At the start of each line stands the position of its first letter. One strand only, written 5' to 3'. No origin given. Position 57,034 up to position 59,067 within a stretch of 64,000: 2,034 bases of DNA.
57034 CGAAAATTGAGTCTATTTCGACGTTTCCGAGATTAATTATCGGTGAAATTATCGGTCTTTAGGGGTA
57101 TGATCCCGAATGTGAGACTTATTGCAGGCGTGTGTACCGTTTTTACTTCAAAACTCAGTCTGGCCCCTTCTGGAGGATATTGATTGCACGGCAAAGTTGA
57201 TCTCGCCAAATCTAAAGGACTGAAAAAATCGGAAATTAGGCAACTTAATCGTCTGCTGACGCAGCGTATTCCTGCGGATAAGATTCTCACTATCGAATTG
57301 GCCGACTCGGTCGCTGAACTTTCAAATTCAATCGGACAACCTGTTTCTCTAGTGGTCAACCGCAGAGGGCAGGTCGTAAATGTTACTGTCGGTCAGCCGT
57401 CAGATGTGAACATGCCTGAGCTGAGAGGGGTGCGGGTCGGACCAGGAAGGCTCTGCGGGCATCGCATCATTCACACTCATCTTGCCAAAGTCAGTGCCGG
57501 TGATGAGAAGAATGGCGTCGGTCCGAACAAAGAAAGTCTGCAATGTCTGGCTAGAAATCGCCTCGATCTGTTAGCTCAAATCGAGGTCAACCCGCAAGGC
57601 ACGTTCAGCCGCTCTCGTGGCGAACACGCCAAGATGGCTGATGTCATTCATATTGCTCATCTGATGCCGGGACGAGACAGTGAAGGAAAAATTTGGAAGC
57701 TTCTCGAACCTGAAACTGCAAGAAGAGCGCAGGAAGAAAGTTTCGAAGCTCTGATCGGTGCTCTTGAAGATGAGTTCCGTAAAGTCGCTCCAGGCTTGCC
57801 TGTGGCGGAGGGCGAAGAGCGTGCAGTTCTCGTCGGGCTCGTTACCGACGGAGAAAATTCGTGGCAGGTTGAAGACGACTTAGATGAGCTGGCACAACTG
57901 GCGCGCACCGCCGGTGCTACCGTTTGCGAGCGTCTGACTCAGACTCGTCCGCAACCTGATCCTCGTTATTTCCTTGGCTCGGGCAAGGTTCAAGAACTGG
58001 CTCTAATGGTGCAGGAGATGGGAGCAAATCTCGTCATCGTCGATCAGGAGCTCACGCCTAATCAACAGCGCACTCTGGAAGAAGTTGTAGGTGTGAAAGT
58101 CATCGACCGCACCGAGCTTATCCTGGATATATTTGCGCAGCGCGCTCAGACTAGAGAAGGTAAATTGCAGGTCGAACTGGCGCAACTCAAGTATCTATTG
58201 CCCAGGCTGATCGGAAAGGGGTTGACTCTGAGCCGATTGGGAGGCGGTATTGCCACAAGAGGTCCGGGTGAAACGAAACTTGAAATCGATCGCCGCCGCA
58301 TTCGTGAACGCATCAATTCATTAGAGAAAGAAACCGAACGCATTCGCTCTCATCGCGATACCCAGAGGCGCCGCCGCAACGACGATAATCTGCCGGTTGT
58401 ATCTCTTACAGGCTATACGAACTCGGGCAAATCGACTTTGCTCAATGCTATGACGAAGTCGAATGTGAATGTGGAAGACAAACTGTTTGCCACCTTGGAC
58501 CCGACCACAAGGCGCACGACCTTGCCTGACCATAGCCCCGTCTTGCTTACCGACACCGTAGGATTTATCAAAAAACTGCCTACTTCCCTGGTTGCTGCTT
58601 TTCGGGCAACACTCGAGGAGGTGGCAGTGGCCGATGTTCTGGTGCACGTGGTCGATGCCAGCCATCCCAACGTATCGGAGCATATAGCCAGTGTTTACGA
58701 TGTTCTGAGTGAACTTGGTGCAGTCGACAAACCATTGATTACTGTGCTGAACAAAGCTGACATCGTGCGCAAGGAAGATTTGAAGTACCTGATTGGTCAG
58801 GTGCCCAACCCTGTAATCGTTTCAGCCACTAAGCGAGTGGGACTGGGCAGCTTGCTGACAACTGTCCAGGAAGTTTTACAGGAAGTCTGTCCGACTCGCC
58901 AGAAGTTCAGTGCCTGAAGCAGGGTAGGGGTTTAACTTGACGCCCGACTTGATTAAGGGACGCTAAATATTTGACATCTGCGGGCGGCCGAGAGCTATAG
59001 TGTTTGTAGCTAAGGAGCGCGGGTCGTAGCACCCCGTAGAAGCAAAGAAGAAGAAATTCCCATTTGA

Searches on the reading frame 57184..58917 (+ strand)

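Call 56: search_protein_families(library=pfam, proteins=[window:57184-58917:+], max_evalue=0.00001)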
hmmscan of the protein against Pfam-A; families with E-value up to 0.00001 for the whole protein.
window:57184-58917:+ (577 aa): 4 families
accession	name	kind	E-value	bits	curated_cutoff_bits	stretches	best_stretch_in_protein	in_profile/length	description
PF13167.11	GTP-bdg_N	-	3.6e-35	120.8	25.4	1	231-318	2-89/89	GTP-binding GTPase N-terminal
PF16360.10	GTP-bdg_M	-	3e-31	108.2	29.5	1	320-398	1-79/79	GTP-binding GTPase Middle Region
PF01926.29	MMR_HSR1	-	1.9e-21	76.7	21.9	1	406-524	2-113/113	50S ribosome-binding GTPase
PF02421.24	FeoB_N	-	1.7e-07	31.3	27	1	406-535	3-125/156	Ferrous iron transport protein B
